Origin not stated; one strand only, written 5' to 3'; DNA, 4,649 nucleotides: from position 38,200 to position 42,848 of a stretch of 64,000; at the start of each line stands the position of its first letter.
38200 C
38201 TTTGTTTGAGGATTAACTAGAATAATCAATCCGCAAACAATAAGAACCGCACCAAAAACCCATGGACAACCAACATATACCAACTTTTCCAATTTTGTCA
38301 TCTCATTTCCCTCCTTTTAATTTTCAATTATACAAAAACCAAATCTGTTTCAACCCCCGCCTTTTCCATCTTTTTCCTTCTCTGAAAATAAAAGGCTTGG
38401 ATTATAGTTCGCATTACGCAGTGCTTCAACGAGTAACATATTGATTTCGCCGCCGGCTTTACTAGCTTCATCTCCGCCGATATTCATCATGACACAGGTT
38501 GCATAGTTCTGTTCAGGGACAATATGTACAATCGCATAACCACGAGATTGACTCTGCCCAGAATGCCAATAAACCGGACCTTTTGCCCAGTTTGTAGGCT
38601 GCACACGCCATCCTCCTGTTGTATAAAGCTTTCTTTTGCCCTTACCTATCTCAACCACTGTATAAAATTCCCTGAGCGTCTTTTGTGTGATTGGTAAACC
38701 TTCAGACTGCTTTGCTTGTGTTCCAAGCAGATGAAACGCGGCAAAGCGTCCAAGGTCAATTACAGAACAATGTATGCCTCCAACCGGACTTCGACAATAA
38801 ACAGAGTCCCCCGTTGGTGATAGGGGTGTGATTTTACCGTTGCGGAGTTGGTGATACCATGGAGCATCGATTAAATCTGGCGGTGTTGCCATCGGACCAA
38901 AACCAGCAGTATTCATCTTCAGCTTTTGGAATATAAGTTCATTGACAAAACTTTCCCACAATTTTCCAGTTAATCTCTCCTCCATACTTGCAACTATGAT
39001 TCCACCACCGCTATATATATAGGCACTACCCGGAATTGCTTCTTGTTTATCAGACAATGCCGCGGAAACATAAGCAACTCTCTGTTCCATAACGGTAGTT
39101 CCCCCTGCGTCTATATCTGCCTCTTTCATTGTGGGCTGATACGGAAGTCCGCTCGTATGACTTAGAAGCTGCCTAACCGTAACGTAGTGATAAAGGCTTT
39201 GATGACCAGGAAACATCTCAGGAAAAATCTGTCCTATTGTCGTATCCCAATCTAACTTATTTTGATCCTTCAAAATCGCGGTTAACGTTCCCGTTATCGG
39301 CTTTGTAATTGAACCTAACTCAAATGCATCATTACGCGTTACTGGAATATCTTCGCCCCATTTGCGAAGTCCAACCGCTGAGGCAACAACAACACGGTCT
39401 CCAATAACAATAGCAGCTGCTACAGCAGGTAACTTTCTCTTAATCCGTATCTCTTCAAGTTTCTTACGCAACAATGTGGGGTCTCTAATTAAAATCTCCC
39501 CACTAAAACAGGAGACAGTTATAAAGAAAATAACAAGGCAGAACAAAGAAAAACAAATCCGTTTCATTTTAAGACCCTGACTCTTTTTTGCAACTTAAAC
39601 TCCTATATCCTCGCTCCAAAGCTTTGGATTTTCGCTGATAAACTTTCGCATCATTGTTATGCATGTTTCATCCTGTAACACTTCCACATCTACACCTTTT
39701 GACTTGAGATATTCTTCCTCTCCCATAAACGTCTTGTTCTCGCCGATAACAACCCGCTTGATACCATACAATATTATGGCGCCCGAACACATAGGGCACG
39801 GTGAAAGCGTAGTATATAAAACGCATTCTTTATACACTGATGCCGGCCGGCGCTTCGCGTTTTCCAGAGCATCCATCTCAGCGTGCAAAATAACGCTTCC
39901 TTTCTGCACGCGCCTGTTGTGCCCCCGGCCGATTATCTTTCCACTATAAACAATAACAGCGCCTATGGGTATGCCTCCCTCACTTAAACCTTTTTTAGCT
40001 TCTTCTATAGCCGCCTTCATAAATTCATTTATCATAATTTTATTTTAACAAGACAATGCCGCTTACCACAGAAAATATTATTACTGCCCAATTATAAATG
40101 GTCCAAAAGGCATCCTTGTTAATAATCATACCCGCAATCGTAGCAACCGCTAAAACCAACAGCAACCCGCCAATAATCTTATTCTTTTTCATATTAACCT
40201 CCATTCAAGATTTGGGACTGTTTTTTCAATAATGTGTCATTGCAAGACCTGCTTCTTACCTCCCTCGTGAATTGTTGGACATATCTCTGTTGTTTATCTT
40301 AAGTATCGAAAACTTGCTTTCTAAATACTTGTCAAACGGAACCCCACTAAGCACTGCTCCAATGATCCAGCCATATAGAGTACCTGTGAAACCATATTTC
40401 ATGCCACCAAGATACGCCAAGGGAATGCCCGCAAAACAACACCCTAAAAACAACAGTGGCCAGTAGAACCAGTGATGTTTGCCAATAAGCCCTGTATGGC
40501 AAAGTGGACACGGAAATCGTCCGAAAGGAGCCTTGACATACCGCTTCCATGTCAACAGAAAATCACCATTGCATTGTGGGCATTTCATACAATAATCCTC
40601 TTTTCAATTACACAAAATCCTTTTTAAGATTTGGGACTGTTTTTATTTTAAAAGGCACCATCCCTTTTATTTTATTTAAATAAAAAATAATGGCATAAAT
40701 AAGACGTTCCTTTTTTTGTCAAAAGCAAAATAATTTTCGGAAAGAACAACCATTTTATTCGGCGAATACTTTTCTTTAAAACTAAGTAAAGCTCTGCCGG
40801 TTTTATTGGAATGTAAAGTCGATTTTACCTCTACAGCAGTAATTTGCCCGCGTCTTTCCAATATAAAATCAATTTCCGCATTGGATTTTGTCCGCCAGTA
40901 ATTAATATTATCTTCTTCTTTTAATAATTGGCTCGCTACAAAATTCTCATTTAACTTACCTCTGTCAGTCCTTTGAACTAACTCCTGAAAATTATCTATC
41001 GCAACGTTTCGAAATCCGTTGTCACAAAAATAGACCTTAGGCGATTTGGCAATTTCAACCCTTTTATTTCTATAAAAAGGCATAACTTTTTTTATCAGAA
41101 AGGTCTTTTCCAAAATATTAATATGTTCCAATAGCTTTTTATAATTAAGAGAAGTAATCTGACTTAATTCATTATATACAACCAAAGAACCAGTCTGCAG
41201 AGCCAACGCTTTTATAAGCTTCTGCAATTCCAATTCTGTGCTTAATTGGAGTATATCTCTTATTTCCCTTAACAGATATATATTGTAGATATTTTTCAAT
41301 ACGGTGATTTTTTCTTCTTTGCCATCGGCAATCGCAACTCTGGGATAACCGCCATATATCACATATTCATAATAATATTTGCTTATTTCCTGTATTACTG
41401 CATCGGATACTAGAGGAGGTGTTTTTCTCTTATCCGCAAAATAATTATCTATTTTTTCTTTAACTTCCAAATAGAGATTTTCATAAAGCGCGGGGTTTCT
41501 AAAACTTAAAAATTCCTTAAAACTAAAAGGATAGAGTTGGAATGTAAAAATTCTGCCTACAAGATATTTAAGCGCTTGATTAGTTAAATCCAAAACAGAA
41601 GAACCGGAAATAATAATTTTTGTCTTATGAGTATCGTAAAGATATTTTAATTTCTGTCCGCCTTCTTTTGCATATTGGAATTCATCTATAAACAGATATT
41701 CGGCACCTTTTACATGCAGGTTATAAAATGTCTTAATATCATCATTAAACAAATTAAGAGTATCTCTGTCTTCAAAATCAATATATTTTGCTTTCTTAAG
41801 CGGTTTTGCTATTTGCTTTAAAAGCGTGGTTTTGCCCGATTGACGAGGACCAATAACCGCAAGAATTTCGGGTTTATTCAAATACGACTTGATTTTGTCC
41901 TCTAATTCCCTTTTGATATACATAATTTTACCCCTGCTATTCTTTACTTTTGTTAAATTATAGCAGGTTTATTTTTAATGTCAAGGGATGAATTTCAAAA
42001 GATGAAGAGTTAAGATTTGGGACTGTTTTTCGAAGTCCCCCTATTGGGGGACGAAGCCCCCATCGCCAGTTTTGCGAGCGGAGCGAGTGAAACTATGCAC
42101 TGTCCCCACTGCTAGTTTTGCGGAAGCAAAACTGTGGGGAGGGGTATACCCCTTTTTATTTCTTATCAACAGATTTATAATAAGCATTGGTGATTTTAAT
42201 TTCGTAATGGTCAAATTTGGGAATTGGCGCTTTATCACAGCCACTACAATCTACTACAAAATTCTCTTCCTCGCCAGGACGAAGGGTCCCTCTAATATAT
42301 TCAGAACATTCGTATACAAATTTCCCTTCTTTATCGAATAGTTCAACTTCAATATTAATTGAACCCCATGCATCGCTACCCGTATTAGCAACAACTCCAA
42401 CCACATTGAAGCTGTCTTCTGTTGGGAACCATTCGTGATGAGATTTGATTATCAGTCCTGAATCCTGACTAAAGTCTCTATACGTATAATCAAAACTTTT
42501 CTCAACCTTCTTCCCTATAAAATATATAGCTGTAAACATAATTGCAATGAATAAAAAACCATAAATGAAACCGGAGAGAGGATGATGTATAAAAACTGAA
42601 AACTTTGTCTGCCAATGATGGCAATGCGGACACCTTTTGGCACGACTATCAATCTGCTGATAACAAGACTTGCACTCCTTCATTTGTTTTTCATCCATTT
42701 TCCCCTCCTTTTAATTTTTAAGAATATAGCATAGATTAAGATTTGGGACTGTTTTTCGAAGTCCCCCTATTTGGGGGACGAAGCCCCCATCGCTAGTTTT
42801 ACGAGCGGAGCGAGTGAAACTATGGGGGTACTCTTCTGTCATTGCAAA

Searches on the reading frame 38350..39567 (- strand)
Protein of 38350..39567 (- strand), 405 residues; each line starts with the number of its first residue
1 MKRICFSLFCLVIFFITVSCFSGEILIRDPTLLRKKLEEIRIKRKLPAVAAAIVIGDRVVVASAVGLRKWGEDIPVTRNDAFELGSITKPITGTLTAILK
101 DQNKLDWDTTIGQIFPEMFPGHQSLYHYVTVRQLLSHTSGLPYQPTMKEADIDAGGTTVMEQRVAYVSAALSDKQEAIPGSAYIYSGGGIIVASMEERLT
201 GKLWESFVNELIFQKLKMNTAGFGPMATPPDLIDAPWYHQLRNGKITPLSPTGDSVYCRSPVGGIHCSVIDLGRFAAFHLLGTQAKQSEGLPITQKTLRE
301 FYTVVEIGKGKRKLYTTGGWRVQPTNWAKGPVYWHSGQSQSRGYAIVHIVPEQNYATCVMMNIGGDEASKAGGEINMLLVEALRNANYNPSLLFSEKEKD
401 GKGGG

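Call 75: search_protein_families(library=pfam, proteins=[window:38350-39567:-], max_evalue=0.001)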
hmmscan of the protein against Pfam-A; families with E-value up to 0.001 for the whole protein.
window:38350-39567:- (405 aa): 1 family
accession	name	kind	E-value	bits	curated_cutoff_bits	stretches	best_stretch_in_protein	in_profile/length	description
PF00144.29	Beta-lactamase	-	7.2e-45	154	27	1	34-379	2-326/329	Beta-lactamase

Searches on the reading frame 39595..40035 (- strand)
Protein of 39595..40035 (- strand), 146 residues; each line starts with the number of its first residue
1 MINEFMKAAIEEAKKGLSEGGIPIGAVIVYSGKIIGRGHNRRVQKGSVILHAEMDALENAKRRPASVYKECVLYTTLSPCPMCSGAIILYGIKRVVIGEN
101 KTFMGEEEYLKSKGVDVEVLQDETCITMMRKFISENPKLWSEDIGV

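Call 75: search_protein_families(library=pfam, proteins=[window:39595-40035:-], max_evalue=0.001)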
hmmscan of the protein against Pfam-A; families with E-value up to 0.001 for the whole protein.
window:39595-40035:- (146 aa): 4 families
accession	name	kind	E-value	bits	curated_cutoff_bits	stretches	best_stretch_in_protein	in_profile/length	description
PF00383.29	dCMP_cyt_deam_1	-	1.4e-27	96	25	1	3-98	5-101/102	Cytidine and deoxycytidylate deaminase zinc-binding region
PF14437.12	MafB19-deam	-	3.3e-24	85.9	27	1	4-103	5-105/142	MafB19-like deaminase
PF14439.12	Bd3614-deam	-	3.1e-06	27.6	38.5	1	31-93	18-80/113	Bd3614-like deaminase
PF18750.7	SNAD4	-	4.1e-05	24.1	27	1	48-88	30-72/130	Secreted Novel AID/APOBEC-like Deaminase 4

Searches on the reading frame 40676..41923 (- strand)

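Call 75: search_protein_families(library=pfam, proteins=[window:40676-41923:-], max_evalue=0.001)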
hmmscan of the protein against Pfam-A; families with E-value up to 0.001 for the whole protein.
window:40676-41923:- (415 aa): 7 families
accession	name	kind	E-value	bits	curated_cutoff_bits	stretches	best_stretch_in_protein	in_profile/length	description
PF13635.12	DUF4143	-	1.7e-35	122.6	28.1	1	219-368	2-159/160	Domain of unknown function (DUF4143)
PF13173.12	AAA_14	-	2.2e-32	112.2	27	1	19-139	3-129/129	AAA domain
PF25199.1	nSTAND_NTPase5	-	2.7e-05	24.5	34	1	4-104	21-129/145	Novel STAND NTPase 5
PF01637.24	ATPase_2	-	3e-05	24.4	33.2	1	9-50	9-57/225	ATPase domain predominantly from Archaea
PF13191.12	AAA_16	-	3.2e-05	24.9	32.6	0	17-45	23-51/167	AAA ATPase domain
PF13401.12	AAA_22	-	6.1e-05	23.8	27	0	19-45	6-32/130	AAA domain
PF01443.25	Viral_helicase1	-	0.00041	20.7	21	1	29-89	9-75/228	Viral superfamily 1 RNA helicase core domain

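Call 84: search_protein_families(library=padloc, proteins=[window:40676-41923:-], max_evalue=0.001)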
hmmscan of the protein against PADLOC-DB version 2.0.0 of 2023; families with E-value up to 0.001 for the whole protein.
window:40676-41923:- (415 aa): 9 families
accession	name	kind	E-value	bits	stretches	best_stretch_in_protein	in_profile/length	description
PDLC04789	PDC-S01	-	6.2e-94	313.1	1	1-398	1-369/375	-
PDLC04790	PDC-S01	-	4.1e-64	214.9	1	2-387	11-387/422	-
PDLC04787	PDC-S01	-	9.6e-61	203.9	1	2-407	10-397/412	-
PDLC04788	PDC-S01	-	2.5e-44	150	1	3-403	2-415/448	-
PDLC04786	PDC-S01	-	4.1e-40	135.8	1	1-414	1-428/439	-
PDLC04791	PDC-S01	-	6.9e-35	118.5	2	185-401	159-382/395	-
PDLC04792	PDC-S01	-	1.8e-30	103.9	2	3-197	2-200/452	-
PDLC04140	mad8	-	8.2e-06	23.5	1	9-46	18-57/314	mads_8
PDLC04168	GajA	-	0.00038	17.3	1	14-56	20-62/570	-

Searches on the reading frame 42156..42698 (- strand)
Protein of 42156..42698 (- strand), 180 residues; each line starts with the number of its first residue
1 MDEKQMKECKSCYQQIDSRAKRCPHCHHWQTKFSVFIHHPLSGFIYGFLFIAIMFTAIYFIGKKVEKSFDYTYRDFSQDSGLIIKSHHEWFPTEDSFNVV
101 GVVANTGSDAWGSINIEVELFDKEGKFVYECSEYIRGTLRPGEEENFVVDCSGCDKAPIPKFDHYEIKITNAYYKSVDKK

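Call 5: search_protein_families(library=pfam, proteins=[window:42156-42698:-], max_evalue=0.01)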
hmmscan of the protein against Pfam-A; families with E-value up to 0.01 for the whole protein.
window:42156-42698:- (180 aa): 0 families

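Call 84: search_protein_families(library=padloc, proteins=[window:42156-42698:-], max_evalue=0.001)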
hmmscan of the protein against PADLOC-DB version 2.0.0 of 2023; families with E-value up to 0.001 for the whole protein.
window:42156-42698:- (180 aa): 0 families

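Call 85: search_protein_families(library=ncbifam, proteins=[window:42156-42698:-], max_evalue=0.001)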
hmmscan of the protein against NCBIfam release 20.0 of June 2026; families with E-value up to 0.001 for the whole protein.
window:42156-42698:- (180 aa): 1 family
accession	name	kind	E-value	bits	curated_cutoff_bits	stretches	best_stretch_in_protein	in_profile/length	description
NF038353.1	FxLYD_dom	domain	7.1e-08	32.2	23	1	96-150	3-56/71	FxLYD domain-containing protein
